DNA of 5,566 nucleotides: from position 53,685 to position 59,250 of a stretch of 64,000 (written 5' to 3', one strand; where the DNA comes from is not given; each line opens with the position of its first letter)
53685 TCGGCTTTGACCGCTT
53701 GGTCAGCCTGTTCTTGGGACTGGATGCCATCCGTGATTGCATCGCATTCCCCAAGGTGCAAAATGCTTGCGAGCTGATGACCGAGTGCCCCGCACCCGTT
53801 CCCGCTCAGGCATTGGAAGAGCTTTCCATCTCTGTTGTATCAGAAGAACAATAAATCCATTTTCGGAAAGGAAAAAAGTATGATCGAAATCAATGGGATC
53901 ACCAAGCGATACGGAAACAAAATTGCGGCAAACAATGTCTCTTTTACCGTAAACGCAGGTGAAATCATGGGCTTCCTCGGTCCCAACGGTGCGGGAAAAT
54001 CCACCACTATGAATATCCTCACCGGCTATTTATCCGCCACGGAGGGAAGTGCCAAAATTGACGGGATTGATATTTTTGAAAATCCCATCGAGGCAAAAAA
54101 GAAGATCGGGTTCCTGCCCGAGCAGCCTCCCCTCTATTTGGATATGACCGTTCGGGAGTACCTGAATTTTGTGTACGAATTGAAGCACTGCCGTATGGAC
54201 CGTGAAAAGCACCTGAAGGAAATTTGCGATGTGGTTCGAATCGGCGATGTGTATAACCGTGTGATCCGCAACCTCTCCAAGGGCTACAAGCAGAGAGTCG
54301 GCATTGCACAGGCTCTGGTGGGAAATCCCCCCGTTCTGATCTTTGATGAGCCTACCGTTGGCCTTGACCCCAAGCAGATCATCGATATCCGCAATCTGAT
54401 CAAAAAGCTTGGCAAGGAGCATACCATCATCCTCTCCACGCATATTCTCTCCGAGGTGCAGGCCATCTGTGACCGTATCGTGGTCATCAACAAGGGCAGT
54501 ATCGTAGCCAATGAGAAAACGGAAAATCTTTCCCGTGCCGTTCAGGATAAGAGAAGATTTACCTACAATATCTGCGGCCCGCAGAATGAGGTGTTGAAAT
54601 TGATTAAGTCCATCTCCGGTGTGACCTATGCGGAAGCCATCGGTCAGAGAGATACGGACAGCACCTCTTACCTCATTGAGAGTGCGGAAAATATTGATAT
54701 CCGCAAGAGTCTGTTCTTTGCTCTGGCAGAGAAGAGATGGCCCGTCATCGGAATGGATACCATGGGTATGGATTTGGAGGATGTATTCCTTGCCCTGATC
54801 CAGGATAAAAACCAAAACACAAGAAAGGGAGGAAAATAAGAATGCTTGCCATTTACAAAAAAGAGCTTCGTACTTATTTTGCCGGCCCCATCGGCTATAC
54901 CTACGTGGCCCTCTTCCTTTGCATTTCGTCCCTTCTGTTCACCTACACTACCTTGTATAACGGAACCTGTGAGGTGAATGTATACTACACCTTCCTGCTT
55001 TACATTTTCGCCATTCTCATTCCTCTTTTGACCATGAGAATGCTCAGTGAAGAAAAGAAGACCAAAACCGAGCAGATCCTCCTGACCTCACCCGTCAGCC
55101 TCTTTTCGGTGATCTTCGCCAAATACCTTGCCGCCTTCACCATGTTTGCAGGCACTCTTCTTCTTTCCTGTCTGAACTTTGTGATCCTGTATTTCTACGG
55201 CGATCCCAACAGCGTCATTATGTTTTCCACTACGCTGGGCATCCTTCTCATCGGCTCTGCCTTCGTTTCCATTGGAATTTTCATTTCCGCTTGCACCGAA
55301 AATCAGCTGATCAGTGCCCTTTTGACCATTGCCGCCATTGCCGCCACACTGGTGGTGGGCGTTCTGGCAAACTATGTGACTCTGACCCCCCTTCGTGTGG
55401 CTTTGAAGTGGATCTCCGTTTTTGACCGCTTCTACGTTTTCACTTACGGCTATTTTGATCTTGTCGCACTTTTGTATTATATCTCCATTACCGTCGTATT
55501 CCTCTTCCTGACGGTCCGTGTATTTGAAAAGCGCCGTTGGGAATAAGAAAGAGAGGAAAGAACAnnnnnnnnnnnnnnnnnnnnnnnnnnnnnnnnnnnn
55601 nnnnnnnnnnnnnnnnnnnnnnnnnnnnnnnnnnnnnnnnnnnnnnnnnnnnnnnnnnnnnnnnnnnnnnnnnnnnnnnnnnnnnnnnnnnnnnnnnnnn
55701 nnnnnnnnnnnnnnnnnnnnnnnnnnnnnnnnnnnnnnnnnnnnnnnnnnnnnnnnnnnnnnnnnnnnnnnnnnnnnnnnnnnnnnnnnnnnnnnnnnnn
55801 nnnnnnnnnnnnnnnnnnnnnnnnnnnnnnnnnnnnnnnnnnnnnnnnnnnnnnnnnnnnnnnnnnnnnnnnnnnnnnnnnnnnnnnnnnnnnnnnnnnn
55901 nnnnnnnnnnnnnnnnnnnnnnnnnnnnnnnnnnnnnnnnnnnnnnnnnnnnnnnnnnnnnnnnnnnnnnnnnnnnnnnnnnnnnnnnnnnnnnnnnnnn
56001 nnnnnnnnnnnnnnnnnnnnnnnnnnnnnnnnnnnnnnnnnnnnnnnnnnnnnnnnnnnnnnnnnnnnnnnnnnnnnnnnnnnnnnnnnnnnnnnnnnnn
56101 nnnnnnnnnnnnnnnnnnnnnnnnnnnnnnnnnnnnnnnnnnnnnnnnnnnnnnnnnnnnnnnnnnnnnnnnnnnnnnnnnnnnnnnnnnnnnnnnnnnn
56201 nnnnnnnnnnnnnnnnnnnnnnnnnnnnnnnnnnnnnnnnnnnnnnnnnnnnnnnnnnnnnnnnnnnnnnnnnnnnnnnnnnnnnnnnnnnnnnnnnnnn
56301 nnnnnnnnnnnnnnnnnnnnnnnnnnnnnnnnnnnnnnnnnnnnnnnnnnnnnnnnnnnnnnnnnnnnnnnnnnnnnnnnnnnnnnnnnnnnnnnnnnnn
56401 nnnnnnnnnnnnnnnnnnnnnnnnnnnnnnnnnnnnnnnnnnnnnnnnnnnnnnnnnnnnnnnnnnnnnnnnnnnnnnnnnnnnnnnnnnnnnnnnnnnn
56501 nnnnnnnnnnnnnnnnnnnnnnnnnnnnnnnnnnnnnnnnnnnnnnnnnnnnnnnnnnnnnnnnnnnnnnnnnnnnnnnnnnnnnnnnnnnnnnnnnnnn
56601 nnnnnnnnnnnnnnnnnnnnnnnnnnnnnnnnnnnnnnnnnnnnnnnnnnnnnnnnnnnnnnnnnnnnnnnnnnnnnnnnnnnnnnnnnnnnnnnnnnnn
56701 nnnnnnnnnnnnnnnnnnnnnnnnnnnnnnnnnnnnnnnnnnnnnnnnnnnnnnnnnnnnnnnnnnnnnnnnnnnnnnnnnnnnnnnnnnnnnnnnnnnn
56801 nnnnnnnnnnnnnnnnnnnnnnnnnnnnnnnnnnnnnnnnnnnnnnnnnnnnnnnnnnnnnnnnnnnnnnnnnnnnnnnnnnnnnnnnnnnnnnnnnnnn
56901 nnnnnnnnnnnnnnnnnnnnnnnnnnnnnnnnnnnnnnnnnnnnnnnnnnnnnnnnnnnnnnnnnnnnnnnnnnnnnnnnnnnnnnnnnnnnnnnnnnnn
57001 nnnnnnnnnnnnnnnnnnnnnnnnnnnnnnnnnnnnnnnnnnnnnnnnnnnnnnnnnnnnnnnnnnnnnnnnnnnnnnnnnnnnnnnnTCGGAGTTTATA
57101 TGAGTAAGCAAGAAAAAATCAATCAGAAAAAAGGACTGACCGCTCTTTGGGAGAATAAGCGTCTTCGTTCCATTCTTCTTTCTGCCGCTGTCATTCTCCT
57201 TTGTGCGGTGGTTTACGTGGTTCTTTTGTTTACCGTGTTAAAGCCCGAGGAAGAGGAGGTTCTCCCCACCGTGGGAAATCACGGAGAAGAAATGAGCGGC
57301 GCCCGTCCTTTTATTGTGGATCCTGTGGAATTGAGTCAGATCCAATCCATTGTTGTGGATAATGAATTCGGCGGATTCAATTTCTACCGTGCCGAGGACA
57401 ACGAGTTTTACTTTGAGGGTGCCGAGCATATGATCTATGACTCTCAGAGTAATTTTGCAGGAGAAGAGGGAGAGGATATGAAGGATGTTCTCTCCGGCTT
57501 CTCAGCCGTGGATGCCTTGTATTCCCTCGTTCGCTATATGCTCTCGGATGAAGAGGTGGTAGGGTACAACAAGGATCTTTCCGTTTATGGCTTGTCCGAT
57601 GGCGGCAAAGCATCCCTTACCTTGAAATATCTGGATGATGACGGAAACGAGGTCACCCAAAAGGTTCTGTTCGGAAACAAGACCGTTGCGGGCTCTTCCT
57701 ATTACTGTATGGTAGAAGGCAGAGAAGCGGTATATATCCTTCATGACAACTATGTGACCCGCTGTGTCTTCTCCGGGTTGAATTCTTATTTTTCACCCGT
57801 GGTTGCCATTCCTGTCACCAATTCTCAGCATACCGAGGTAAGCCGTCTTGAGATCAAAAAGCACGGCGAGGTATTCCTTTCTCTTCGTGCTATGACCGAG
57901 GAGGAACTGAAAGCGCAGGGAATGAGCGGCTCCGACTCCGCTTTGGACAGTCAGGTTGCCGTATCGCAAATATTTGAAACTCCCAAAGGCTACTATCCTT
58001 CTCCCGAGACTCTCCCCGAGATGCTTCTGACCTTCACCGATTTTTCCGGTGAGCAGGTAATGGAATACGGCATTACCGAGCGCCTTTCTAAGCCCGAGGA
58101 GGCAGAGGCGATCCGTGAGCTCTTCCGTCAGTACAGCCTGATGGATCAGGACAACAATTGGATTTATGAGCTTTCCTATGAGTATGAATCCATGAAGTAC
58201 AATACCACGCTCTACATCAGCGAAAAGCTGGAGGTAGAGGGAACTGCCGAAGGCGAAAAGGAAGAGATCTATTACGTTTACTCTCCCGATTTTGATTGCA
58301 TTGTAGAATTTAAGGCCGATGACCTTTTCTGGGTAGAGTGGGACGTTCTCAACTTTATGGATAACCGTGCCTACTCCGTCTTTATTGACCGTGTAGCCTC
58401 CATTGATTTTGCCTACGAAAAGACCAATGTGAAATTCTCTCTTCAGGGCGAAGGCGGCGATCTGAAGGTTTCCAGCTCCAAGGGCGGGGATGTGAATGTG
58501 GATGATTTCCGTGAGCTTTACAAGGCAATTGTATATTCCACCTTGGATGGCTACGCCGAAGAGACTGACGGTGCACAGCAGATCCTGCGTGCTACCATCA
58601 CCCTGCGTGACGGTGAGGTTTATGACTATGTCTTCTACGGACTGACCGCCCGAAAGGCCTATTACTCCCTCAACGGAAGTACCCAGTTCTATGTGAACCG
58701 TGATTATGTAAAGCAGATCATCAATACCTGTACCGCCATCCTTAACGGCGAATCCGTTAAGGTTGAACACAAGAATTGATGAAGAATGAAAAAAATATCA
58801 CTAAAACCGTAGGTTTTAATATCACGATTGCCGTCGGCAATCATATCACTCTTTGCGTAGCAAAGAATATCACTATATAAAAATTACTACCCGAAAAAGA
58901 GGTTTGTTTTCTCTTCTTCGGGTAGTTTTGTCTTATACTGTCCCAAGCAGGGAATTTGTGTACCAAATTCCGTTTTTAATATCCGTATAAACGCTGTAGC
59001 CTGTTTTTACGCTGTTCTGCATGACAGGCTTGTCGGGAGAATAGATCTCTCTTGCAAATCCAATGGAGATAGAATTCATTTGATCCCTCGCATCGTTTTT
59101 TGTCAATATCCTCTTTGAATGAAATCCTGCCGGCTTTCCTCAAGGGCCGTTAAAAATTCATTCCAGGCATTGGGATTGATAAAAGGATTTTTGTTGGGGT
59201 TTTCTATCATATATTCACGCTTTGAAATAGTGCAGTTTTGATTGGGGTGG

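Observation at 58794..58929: Second copy of the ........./hairpin array, with an exact 24-nt phase, between a stop codon and a terminator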

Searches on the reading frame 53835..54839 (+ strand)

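Call 16: search_protein_families(library=pfam, proteins=[window:53835-54839:+])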
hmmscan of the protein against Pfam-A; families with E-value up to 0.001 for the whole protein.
window:53835-54839:+ (334 aa): 2 families
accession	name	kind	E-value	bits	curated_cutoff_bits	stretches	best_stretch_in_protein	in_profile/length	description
PF00005.33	ABC_tran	-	7.9e-33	114.4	25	1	33-174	2-136/137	ABC transporter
PF13304.12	AAA_21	-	2.5e-13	51.2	27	1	138-205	229-300/304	AAA domain, putative AbiEii toxin, Type IV TA system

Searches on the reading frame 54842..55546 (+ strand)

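Call 16: search_protein_families(library=pfam, proteins=[window:54842-55546:+])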
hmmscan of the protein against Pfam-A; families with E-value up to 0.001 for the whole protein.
window:54842-55546:+ (234 aa): 4 families
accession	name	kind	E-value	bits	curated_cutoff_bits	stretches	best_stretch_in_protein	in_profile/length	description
PF12698.13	ABC2_membrane_3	-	1.3e-09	38.1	31.6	1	40-223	155-336/347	ABC-2 family transporter protein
PF13346.12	ABC2_membrane_5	-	1e-05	25.7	25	1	30-217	20-198/205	ABC-2 family transporter protein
PF12679.13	ABC2_membrane_2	-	0.00013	21.8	27.2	0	51-230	73-280/283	ABC-2 family transporter protein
PF12730.13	ABC2_membrane_4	-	0.00021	21.8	27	1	36-163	39-173/179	ABC-2 family transporter protein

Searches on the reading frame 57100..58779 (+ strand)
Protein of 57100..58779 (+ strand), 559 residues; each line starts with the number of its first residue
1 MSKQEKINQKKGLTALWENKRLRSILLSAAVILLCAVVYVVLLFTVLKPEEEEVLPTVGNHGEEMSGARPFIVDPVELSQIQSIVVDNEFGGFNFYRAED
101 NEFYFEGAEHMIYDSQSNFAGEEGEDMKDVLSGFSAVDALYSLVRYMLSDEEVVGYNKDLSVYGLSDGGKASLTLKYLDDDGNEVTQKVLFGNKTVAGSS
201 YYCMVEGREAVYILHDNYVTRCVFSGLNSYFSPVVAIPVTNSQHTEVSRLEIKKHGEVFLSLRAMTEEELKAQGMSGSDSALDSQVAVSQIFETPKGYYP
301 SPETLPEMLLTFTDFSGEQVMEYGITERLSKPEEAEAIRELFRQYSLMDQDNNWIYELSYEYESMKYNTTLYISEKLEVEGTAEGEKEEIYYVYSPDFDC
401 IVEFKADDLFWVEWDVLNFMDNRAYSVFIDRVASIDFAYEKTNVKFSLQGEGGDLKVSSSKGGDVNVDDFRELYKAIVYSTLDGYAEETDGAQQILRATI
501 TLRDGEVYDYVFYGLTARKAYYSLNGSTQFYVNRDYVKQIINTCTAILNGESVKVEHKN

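Call 16: search_protein_families(library=pfam, proteins=[window:57100-58779:+])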
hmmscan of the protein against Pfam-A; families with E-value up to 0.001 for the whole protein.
window:57100-58779:+ (559 aa): 1 family
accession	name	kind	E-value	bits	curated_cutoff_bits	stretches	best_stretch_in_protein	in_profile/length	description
PF14238.11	DUF4340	-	7e-09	36.6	25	1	136-259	15-127/183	Domain of unknown function (DUF4340)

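Call 18: find_homologous_proteins(query=window:57100-58776:+, max_evalue=1e-30)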
Query window:57100-58776:+ (559 aa): 56 proteins with E <= 1e-30 among 8000 candidates.
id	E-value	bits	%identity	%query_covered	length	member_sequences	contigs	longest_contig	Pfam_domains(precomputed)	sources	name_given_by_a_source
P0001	0.0e+0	1033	81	100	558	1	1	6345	PF14238.12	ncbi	-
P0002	3.5e-221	754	62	100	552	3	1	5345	PF14238.12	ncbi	-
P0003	1.0e-215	736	59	100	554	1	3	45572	PF14238.12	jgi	-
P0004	7.6e-194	664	55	100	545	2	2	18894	PF14238.12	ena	-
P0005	3.5e-192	658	55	99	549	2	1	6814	PF14238.12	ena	-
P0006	7.3e-192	657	54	100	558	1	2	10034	PF14238.12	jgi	-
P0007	9.3e-192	657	54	100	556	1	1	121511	PF14238.12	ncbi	-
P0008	1.2e-191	656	55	99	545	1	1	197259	PF14238.12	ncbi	-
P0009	1.2e-191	656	55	99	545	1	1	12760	PF14238.12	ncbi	-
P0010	2.7e-191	655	54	99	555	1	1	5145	PF14238.12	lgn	-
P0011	3.6e-191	655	55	99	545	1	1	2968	PF14238.12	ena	-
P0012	3.9e-191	655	53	99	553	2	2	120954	PF14238.12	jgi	-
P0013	4.4e-191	654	57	96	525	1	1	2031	PF14238.12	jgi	-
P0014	4.7e-191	654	55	99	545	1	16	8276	PF14238.12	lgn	-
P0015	6.5e-191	654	54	100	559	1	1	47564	PF14238.12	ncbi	-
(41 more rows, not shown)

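Call 19: find_encoding_contigs(protein=P0001, flank=4000, max_places=3)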
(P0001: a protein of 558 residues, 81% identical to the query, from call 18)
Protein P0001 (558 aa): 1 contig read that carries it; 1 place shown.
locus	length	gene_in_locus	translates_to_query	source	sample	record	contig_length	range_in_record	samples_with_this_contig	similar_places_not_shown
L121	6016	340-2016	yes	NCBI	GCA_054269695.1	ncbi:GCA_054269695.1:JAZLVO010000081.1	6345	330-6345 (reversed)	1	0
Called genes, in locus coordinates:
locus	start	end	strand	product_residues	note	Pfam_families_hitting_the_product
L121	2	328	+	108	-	?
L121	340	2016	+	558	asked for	PF14238:DUF4340 (weak)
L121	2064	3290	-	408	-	PF04734:Ceramidase_alk (weak)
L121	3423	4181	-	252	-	PF03009:GDPD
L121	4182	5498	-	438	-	PF00465:Fe-ADH, PF13685:Fe-ADH_2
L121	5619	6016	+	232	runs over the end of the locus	PF08220:HTH_DeoR (weak), PF08279:HTH_11 (weak), PF01022:HTH_5 (weak), PF00455:DeoRC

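Call 20: find_encoding_contigs(protein=P0002, flank=4000, max_places=3)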
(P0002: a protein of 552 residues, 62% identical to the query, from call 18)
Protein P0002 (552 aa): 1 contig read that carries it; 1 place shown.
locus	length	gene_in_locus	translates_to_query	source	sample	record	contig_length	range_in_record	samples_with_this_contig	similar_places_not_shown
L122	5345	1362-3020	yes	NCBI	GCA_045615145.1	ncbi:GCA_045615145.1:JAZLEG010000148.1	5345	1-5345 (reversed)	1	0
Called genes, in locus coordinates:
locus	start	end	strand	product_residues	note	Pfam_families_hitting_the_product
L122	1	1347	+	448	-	?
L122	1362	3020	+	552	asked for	PF14238:DUF4340 (weak)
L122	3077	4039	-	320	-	PF01210:NAD_Gly3P_dh_N, PF07479:NAD_Gly3P_dh_C, PF20618:GPD_NAD_C_bact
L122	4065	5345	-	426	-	?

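Call 21: find_encoding_contigs(protein=P0003, flank=4000, max_places=3)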
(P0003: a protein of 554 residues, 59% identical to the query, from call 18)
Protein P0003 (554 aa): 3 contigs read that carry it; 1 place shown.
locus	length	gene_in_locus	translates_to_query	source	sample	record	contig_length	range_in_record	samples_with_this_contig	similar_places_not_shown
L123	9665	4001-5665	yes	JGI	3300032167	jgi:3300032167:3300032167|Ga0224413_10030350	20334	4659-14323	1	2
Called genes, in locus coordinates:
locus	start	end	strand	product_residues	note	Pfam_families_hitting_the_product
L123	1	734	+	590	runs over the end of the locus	PF01336:tRNA_anti-codon, PF00152:tRNA-synt_2, PF02938:GAD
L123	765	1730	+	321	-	PF00005:ABC_tran, PF13304:AAA_21 (weak)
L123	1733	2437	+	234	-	PF12679:ABC2_membrane_2 (weak), PF12698:ABC2_membrane_3 (weak)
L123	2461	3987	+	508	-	-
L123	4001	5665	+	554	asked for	PF14238:DUF4340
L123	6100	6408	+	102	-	-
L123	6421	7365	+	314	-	-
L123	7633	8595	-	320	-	PF01210:NAD_Gly3P_dh_N, PF07479:NAD_Gly3P_dh_C, PF20618:GPD_NAD_C_bact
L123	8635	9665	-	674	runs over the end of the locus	PF00004:AAA, PF07728:AAA_5 (faint), PF17862:AAA_lid_3, PF01434:Peptidase_M41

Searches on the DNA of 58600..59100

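Call 6: search_rna_families(source=window, start=58600, end=59100, threshold=evalue, max_evalue=10, show_alignments=5)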
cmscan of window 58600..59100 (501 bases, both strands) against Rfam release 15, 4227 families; matches with E-value up to 10: 7.
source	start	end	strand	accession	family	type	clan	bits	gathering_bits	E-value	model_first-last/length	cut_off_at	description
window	58790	58875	-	RF01706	Gut-1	Gene; sRNA;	-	41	50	1.1e-06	1-77/77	no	Gut-1 RNA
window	58805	58993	-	RF03532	SQ2397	Cis-reg;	-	24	100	0.043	1-243/243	no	Cis-regulator of HTH transcription factor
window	58715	58802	-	RF01846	Fungi_U3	Gene; snRNA; snoRNA; CD-box;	CL00100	21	95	0.0034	111-204/274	no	Fungal small nucleolar RNA U3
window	58878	58936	+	RF00908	MIR529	Gene; miRNA;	-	15.9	75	0.86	1-131/131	no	MIR529 microRNA precursor family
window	58818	58886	-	RF01859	Phe_leader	Cis-reg; leader;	-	15.7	55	6.8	1-125/125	no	Phenylalanine leader peptide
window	58871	58954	-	RF00568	SNORA26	Gene; snRNA; snoRNA; HACA-box;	CL00032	15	40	5.8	1-122/122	no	Small nucleolar RNA SNORA26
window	58819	58927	+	RF00125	IS128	Gene; sRNA;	-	14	80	2.4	1-209/209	no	IS128 RNA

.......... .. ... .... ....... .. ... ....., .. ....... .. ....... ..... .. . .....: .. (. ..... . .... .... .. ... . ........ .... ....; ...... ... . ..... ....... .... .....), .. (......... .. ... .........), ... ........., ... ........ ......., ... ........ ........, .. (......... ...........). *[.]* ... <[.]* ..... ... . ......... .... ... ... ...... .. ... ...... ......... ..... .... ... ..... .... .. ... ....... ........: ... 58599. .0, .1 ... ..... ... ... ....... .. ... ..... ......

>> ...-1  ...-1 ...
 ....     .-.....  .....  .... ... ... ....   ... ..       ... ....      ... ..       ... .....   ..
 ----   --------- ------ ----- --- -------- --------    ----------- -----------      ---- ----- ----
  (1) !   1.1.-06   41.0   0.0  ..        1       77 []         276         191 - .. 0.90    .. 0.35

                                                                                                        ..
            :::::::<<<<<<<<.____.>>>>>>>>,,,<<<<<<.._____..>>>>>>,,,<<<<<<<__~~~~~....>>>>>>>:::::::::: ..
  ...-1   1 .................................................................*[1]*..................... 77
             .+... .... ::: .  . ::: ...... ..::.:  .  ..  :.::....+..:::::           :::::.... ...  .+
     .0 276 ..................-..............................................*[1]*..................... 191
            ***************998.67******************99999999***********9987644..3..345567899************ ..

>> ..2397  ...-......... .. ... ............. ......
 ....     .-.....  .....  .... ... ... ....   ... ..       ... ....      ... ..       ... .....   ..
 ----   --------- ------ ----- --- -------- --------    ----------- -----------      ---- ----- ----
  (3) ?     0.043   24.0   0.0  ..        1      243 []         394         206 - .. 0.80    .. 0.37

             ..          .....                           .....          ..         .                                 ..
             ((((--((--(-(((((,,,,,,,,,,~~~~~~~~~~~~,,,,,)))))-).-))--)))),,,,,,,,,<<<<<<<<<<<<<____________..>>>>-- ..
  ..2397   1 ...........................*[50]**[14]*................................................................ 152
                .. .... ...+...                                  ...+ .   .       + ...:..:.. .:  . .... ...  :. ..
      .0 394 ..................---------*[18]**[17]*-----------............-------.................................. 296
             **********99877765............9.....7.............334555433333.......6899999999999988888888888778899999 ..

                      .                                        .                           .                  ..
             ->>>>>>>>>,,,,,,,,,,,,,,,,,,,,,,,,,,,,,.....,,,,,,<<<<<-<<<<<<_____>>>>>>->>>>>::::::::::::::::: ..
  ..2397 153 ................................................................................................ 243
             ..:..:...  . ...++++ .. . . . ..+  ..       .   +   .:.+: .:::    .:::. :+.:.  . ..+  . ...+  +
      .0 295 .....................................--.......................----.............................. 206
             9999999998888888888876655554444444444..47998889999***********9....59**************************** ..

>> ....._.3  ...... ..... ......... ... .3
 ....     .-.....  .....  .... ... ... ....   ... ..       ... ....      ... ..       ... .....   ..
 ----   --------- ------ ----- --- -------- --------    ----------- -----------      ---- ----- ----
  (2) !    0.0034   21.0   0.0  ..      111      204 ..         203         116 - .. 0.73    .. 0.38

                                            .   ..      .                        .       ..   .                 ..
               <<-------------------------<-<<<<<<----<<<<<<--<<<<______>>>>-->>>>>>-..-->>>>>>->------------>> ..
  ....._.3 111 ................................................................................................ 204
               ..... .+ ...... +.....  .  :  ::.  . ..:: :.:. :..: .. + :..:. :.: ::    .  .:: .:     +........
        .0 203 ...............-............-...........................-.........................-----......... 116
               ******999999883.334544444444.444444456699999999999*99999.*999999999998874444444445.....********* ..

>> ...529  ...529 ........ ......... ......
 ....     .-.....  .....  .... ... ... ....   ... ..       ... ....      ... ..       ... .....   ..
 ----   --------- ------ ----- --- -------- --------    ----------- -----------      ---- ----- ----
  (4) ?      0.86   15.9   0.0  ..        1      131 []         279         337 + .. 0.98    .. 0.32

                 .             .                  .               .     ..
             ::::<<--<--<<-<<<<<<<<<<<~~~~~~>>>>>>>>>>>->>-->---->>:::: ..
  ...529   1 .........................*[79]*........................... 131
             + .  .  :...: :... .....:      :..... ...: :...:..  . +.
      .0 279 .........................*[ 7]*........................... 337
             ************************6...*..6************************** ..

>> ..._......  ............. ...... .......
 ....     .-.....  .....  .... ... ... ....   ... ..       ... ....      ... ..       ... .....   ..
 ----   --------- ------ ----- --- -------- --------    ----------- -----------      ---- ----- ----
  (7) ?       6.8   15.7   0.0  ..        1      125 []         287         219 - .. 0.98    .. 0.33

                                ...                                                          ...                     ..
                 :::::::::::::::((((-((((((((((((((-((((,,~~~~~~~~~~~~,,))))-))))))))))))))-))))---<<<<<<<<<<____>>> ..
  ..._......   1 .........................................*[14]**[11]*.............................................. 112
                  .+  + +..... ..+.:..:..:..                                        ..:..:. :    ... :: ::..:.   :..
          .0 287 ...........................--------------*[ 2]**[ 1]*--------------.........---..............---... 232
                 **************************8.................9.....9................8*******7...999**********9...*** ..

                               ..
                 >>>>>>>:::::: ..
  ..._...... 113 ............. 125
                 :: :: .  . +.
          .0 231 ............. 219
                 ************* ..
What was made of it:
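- On Gut-1 RNA motif (RF01706): Full-length model alignment 1-77 (call 6).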
